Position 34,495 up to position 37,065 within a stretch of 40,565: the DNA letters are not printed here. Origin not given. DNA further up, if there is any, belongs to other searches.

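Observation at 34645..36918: Orphan ~20-haem membrane-anchored cytochrome that fuses a NapC/NirT-like quinol-dehydrogenase module to a long haem wire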

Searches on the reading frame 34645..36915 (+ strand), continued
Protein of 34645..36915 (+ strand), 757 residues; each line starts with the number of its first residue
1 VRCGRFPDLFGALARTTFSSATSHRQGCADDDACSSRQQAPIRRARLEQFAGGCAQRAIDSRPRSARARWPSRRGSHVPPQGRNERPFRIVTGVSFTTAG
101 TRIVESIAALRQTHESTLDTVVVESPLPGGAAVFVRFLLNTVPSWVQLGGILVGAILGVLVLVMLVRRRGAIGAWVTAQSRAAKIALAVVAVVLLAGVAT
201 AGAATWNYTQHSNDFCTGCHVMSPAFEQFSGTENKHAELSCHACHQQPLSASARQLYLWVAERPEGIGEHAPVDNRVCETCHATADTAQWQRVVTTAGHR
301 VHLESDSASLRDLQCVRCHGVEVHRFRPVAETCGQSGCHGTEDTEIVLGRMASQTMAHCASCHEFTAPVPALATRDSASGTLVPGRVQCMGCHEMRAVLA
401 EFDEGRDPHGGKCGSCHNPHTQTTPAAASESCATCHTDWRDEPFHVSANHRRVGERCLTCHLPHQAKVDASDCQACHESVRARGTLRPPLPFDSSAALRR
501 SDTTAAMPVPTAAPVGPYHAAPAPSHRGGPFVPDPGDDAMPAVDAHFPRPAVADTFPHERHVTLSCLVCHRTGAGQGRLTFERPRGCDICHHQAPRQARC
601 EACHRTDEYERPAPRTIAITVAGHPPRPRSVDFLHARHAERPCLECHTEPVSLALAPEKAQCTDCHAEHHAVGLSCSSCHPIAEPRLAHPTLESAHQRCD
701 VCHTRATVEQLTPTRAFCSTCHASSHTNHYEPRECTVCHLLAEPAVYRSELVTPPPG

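Call 32: predict_structure(alignment_id=A1)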
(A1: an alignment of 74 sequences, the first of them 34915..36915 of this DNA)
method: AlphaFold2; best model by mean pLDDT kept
length: 667 residues; sequences in the alignment: 74
mean_pLDDT: 50.4   pTM: 0.36
mean pLDDT of the five models: 50.4, 48.6, 47.8, 47.5, 46.8
residues with pLDDT >= 90: 46; 70-90: 45; 50-70: 187; < 50: 389
segments of 3 or more residues with pLDDT < 50: 1-4, 19-33, 176-239, 242-245, 247-250, 255-270, 272-303, 317-327, 352-361, 364-385, 396-519, 546-549, 561-566, 568-575, 616-628, 631-651, 664-667
pLDDT, mean of each block of 10 residues (from residue 1): 47 50 38 53 71 83 93 96 96 95 91 75 64 59 66 57 58 46 42 30 32 35 37 41 47 44 42 37 34 40 53 50 46 57 52 47 44 33 48 49 34 34 36 37 36 36 31 28 31 31 35 41 71 73 57 52 46 48 51 53 53 48 47 43 43 56 48
secondary structure, 60 per line:
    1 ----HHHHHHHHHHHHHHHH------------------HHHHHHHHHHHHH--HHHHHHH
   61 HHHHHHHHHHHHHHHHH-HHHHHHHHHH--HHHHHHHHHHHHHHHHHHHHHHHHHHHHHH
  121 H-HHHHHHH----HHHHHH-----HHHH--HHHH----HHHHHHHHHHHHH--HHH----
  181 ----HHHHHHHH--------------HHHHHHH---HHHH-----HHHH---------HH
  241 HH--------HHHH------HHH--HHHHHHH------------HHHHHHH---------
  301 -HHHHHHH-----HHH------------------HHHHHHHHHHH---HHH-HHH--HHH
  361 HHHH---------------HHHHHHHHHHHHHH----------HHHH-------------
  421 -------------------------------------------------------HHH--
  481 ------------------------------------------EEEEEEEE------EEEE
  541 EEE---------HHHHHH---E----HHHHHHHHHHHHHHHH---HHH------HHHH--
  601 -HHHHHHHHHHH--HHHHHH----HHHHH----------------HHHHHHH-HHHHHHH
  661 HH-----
elements in order (helices of 4 or more, strands of 3 or more residues): H5-20 H39-51 H54-77 H79-88 H91-121 H123-129 H134-139 H145-148 H151-154 H159-171 H185-192 H207-213 H217-220 H226-229 H239-242 H251-254 H266-272 H285-291 H302-308 H335-345 H358-364 H380-393 H404-407 E523-530 E537-543 H553-558 H567-582 H595-598 H602-612 H615-620 H625-629 H646-652 H654-662

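Call 33: find_related_loci(query=A1, collection=genome_contigs, flank=10000)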
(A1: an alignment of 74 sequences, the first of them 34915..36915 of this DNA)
Query A1 (667 aa) in genome_contigs; peptide patterns used: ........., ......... (x = any residue, [..] = any of these).
335 stretches matched a pattern; 318 encode a relative of the query (tblastn E <= 1e-3); the best 80 are kept; 80 distinct loci.
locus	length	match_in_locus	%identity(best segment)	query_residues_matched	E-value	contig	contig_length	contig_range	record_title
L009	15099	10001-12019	62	8-665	0e+0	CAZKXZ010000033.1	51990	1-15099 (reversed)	MAG TPA_asm: uncultured Gemmatimonadales bacterium isolate SRP136066_co1_190 genome assembly, contig: NODE_406_length_51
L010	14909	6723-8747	69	1-663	0e+0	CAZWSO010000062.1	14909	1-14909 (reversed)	MAG TPA_asm: uncultured Gemmatimonadaceae bacterium isolate SRP217488_co1_31 genome assembly, contig: NODE_2756_length_1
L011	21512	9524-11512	62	1-667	0e+0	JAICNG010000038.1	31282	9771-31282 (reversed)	MAG: Gemmatimonadaceae bacterium isolate OF_bin.40 k141_392835_length_31282_cov_13.4076, whole genome shotgun sequence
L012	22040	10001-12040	60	1-666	0e+0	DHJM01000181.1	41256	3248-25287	MAG TPA_asm: Gemmatimonadales bacterium UBA4720 UBA4720_contig_853, whole genome shotgun sequence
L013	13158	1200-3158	64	1-667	0e+0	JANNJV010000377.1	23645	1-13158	MAG: Gemmatimonadota bacterium isolate SOY_4_C_metabat_298 SOY_4_C_k141_1079513, whole genome shotgun sequence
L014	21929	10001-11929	64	18-665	0e+0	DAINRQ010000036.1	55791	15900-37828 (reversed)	MAG TPA_asm: Gemmatimonadaceae bacterium isolate CTOTU27634 NODE_112_length_55791_cov_13.307719, whole genome shotgun se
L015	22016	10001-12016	63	8-667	0e+0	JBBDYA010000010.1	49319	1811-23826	MAG: Gemmatimonadaceae bacterium isolate LejiaD_68_15 Lejia_D_1226_length_49319_cov_7, whole genome shotgun sequence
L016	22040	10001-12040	59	1-666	0e+0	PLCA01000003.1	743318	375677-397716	MAG: Gemmatimonadetes bacterium isolate palsa_1239 73.20111000_P3M.22_contig_198, whole genome shotgun sequence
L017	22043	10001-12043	62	1-667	0e+0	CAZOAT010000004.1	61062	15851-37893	MAG TPA_asm: uncultured Gemmatimonadaceae bacterium isolate SRP217488_co1_164 genome assembly, contig: NODE_141_length_6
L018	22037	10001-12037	62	5-667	0e+0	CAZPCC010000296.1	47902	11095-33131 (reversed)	MAG TPA_asm: uncultured Gemmatimonadaceae bacterium isolate binchicken_co31_226 genome assembly, contig: k141_4987976, w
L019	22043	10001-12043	59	1-667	0e+0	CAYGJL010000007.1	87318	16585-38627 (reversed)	MAG TPA_asm: uncultured Gemmatimonadaceae bacterium isolate ERP113451_co5_307 genome assembly, contig: NODE_43_length_87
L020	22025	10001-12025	62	1-666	0e+0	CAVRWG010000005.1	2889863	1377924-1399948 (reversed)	MAG: uncultured Gemmatimonadaceae bacterium isolate MFD06229.bin.2.4 genome assembly, contig: contig_3193, whole genome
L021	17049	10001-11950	58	8-665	0e+0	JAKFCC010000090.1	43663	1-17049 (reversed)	MAG: Gemmatimonadota bacterium isolate LC011 contig-124_888, whole genome shotgun sequence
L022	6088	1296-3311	58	28-665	0e+0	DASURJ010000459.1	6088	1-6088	MAG TPA_asm: Gemmatimonadaceae bacterium isolate SMAG_U1704 k141_448085, whole genome shotgun sequence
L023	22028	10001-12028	61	13-666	0e+0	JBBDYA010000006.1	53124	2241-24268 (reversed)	MAG: Gemmatimonadaceae bacterium isolate LejiaD_68_15 Lejia_D_1092_length_53124_cov_9, whole genome shotgun sequence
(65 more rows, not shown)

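Call 37: find_encoding_contigs(protein=P0003, flank=10000, max_places=2)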
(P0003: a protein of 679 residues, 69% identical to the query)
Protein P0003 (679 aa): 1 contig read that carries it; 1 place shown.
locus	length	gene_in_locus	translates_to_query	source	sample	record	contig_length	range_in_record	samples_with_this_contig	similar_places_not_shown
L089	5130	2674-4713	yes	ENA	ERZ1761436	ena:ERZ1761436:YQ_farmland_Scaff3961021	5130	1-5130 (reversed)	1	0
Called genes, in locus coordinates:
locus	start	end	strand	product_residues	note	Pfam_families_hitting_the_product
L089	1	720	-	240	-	?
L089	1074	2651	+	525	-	PF22113:Mtrc-MtrF_II-IV_dom (faint), PF14522:Cytochrome_C7 (faint), PF13435:Cytochrome_C554 (weak), PF09699:Paired_CXXCH_1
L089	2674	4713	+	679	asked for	PF02085:Cytochrom_CIII (faint), PF14522:Cytochrome_C7 (faint), PF14537:Cytochrom_c3_2 (faint), PF22113:Mtrc-MtrF_II-IV_dom (faint)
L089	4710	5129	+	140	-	?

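Call 38: find_encoding_contigs(protein=P0005, flank=10000, max_places=2)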
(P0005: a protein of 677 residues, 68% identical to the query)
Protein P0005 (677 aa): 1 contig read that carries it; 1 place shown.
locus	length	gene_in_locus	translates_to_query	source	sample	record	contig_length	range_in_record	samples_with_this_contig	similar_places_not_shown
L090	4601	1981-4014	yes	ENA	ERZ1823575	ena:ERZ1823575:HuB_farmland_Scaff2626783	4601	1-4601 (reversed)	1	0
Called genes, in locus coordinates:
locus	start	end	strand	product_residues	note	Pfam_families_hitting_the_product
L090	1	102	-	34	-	?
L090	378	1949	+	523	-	PF22113:Mtrc-MtrF_II-IV_dom (faint), PF13435:Cytochrome_C554, PF14537:Cytochrom_c3_2 (faint), PF14522:Cytochrome_C7 (weak), PF09699:Paired_CXXCH_1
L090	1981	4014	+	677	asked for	PF02085:Cytochrom_CIII (faint), PF14522:Cytochrome_C7 (faint), PF14537:Cytochrom_c3_2 (faint), PF22113:Mtrc-MtrF_II-IV_dom (faint)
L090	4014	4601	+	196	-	?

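Call 39: fold_search(model_id=the predicted structure, library=pdb)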
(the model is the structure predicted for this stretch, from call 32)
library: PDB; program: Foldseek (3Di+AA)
matches with E <= 10: 59; with E <= 0.001: 0
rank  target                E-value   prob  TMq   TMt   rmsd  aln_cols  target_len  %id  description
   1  8a22_Ay               2.1e+00  0.13  0.04  0.25   5.4        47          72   11  Structure of the mitochondrial ribosome from Polytomella magna (released 2022-11-16)
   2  1xxg                  3.8e+00  0.16  0.04  0.11   2.3        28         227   11  Crystal Structure of Staphylococcal Enterotoxin G (released 2006-02-21)
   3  3mc0_B                4.5e+00  0.18  0.04  0.11   2.5        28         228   18  Crystal Structure of Staphylococcal Enterotoxin G (SEG) in Complex with a Mouse T-cell Receptor beta Chain (released 2010-10-13)
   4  8oiq_Bd               4.8e+00  0.04  0.05  0.28  11.3        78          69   10  39S mammalian mitochondrial large ribosomal subunit with mtRF1 and P-site tRNA (released 2023-06-14)
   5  4zys_B                5.1e+00  0.28  0.04  0.13   1.7        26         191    8  Crystal structure of an exotoxin 6 (SAV0422) from Staphylococcus aureus subsp. aureus Mu50 at 2.25 A resolution (released 2015-08-05)
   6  4zys_A                5.1e+00  0.28  0.04  0.12   1.7        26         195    8  Crystal structure of an exotoxin 6 (SAV0422) from Staphylococcus aureus subsp. aureus Mu50 at 2.25 A resolution (released 2015-08-05)
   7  7y4a_B                5.1e+00  0.13  0.03  0.23   2.0        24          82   29  Crystal structure of human ELMO1 RBD-RhoG complex (released 2023-03-15)
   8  4e71                  6.1e+00  0.20  0.03  0.22   1.2        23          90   30  Crystal structure of the RHO GTPASE binding domain of Plexin B2 (released 2012-03-28)
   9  1fnu_A                6.1e+00  0.12  0.04  0.12   2.8        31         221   13  STRUCTURE OF STREPTOCOCCAL PYROGENIC EXOTOXIN A (released 2000-11-17)
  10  1wgr_MODEL_1_A        6.1e+00  0.03  0.04  0.16   8.1        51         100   16  Solution Structure of the RA Domain of Human Grb7 Protein (released 2004-11-28)
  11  8ap4_4                6.4e+00  0.06  0.04  0.32   5.1        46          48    6  Structure of Escherischia coli heat shock protein Hsp15 in complex with ribosomal 50S subunits bearing peptidyl-tRNA (released 2022-11-16)
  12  7rbs_B                6.8e+00  0.18  0.03  0.14   1.4        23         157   13  The crystal structure of Papain-Like Protease of SARS CoV-2, C111S mutant, in complex with human ISG15 (released 2021-09-29)
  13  2y3v_C                6.8e+00  0.13  0.04  0.15   2.0        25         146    8  N-terminal head domain of Danio rerio SAS-6 (released 2011-02-09)
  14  3owe_L                6.8e+00  0.11  0.04  0.11   2.6        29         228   17  Crystal Structure of Staphylococcal Enterotoxin G (SEG) in Complex with a High Affinity Mutant Mouse T-cell Receptor C (released 2010-11-03)
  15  8uvm_C                6.8e+00  0.11  0.03  0.07   2.8        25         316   16  SARS-CoV-2 papain-like protease (PLpro) complex with covalent inhibitor Jun11313 (released 2024-04-03)
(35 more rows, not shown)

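Call 42: search_solved_structures(query=L005:12037-13515:+, max_evalue=10)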
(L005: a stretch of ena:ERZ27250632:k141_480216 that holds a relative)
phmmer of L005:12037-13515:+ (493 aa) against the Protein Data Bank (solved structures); distinct sequences matched with E-value up to 10: 0.

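Call 43: search_solved_structures(query=L005:8323-9978:+, max_evalue=0.1)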
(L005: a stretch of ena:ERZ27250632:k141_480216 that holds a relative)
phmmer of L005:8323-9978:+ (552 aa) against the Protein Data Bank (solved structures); distinct sequences matched with E-value up to 0.1: 2.
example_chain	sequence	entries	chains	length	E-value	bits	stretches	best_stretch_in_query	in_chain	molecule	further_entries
6i5b_A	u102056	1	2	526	3.7e-06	29.1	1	82-201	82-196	Uncharacterized protein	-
6r2q_A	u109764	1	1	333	0.00072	21.5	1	118-306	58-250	Cystathionine beta-synthase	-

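Call 44: search_solved_structures(query=L005:13515-15005:+, max_evalue=0.1)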
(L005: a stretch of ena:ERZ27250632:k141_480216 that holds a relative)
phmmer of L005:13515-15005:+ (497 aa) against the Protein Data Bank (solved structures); distinct sequences matched with E-value up to 0.1: 1.
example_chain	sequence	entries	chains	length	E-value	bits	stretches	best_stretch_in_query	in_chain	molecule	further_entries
6lod_A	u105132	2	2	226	0.0008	21.7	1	34-152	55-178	MULTIHEME_CYTC domain-containing protein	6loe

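Call 45: find_homologous_proteins(query=L005:12037-13515:+, max_evalue=0.00001)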
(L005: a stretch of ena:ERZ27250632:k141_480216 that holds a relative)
Query L005:12037-13515:+ (493 aa): 794 proteins with E <= 0.00001 among 8000 candidates; the best 120 are listed.
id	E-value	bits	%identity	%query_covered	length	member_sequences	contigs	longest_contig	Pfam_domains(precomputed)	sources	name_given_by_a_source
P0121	0.0e+0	1109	100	100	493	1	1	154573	-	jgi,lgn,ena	-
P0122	4.4e-270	914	82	100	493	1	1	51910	-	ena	-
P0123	1.1e-269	913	82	100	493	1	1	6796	-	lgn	-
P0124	1.8e-266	902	81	98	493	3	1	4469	-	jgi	jgi:hypothetical protein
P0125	5.8e-264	894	81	100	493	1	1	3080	-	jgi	jgi:hypothetical protein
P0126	1.7e-259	879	80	100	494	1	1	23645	-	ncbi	-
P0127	3.1e-259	879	80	100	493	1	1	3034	-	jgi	jgi:hypothetical protein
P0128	1.1e-258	877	79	100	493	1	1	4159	-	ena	-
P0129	3.1e-258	875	78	100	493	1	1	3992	-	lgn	-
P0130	1.1e-257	873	79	100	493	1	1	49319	-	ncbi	ncbi:MAG: hypothetical protein WD801_00790 [Gemmatimonadaceae bacterium]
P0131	2.2e-255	866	77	100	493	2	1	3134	-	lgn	-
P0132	1.6e-254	863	78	100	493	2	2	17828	-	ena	-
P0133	1.3e-253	860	78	100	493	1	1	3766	-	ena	-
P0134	2.2e-253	859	77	100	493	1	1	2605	-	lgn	-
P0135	4.0e-252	855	78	100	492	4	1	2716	-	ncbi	-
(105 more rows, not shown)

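Call 56: predict_structure(alignment_id=A2)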
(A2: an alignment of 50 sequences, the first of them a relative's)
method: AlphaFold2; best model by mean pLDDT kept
length: 493 residues; sequences in the alignment: 50
mean_pLDDT: 77.6   pTM: 0.70
mean pLDDT of the five models: 77.6, 74.4, 73.8, 72.3, 68.7
residues with pLDDT >= 90: 146; 70-90: 212; 50-70: 80; < 50: 55
segments of 3 or more residues with pLDDT < 50: 16-20, 154-159, 187-191, 202-205, 344-350, 418-420, 456-462, 480-493
pLDDT, mean of each block of 10 residues (from residue 1): 60 52 75 78 85 73 76 78 81 83 84 82 69 85 88 51 85 90 62 57 54 88 92 85 89 93 91 92 96 88 54 88 95 94 50 77 96 97 79 95 93 64 79 85 84 52 66 71 37 30
secondary structure, 60 per line:
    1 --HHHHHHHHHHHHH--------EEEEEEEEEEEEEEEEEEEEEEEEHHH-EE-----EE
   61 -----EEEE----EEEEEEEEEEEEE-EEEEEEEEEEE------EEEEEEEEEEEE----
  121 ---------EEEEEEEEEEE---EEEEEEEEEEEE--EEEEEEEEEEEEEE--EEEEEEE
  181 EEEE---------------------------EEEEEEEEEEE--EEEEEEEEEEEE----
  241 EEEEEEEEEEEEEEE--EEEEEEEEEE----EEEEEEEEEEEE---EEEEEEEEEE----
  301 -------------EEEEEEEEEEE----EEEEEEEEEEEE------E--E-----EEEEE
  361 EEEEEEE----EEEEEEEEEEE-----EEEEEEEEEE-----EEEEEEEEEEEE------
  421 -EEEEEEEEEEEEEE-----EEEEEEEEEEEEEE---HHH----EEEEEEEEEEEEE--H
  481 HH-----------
elements in order: H3-15 E24-47 E66-69 E74-86 E88-98 E105-116 E130-140 E144-155 E158-171 E174-184 E212-222 E225-236 E241-255 E258-267 E272-283 E287-296 E314-324 E329-340 E356-367 E372-382 E388-397 E403-414 E422-435 E441-454 E465-477

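Call 58: fold_search(model_id=the predicted structure, library=pdb)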
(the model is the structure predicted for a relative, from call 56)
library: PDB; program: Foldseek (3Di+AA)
matches with E <= 10: 1012; with E <= 0.001: 338
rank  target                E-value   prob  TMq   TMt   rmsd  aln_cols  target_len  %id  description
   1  5ldt_A                5.5e-10  1.00  0.38  0.45  11.2       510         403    9  Crystal Structures of MOMP from Campylobacter jejuni (released 2016-10-26)
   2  5dl5                  1.4e-08  1.00  0.38  0.43  11.8       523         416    9  Crystal structure of Acinetobacter baumannii OccAB1 (released 2016-02-03)
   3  8wv0_B                2.0e-08  1.00  0.31  0.44  12.9       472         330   10  Outer membrane porin of Burkholderia pseudomallei (BpsOmp38) (released 2024-10-30)
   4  3rbh_D                2.0e-08  1.00  0.38  0.44  10.8       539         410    9  Structure of alginate export protein AlgE from Pseudomonas aeruginosa (released 2011-07-27)
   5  5ldv                  2.0e-08  1.00  0.38  0.45  11.6       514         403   10  Crystal Structures of MOMP from Campylobacter jejuni (released 2016-10-26)
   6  2y2x_A                2.5e-08  1.00  0.34  0.41  10.7       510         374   10  Crystal Structure of Pseudomonas Aeruginosa OpdK with Vanillate (released 2011-12-28)
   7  3rbh_C                2.9e-08  1.00  0.38  0.45  11.5       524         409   11  Structure of alginate export protein AlgE from Pseudomonas aeruginosa (released 2011-07-27)
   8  4b61_A                3.1e-08  1.00  0.40  0.44  15.5       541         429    8  In meso structure of alginate transporter, AlgE, from Pseudomoas aeruginosa, PAO1. Crystal form 3. (released 2013-07-17)
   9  8pz4                  3.1e-08  1.00  0.38  0.40  14.1       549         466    9  Structure of alginate transporter, AlgE, solved at wavelength 2.755 A (released 2023-10-25)
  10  4azl_A                3.4e-08  1.00  0.39  0.44  13.0       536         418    8  In meso structure of alginate transporter, AlgE, from Pseudomoas aeruginosa, PAO1, crystal form 2. (released 2013-07-03)
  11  9fw9_D                3.4e-08  1.00  0.42  0.32  16.2       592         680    7  Cryo-EM structure of the type 1 pilus assembly platform as part of the FimA-bound chaperone-usher pilus complex (FimDH (released 2025-06-04)
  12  3ohn_A                3.6e-08  1.00  0.43  0.45  11.8       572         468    8  Crystal structure of the FimD translocation domain (released 2011-06-01)
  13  4azl_B                3.9e-08  1.00  0.39  0.44  12.2       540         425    8  In meso structure of alginate transporter, AlgE, from Pseudomoas aeruginosa, PAO1, crystal form 2. (released 2013-07-03)
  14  8q2o                  4.3e-08  1.00  0.38  0.41  13.6       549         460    9  Structure of alginate transporter AlgE from P. aeruginosa PAO1 by using Se-MAG for the the lipid cubic phase crystalliza (released 2024-05-15)
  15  4afk                  4.6e-08  1.00  0.38  0.42  11.9       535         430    9  In meso structure of alginate transporter, AlgE, from Pseudomonas aeruginosa, PAO1 (released 2013-02-06)
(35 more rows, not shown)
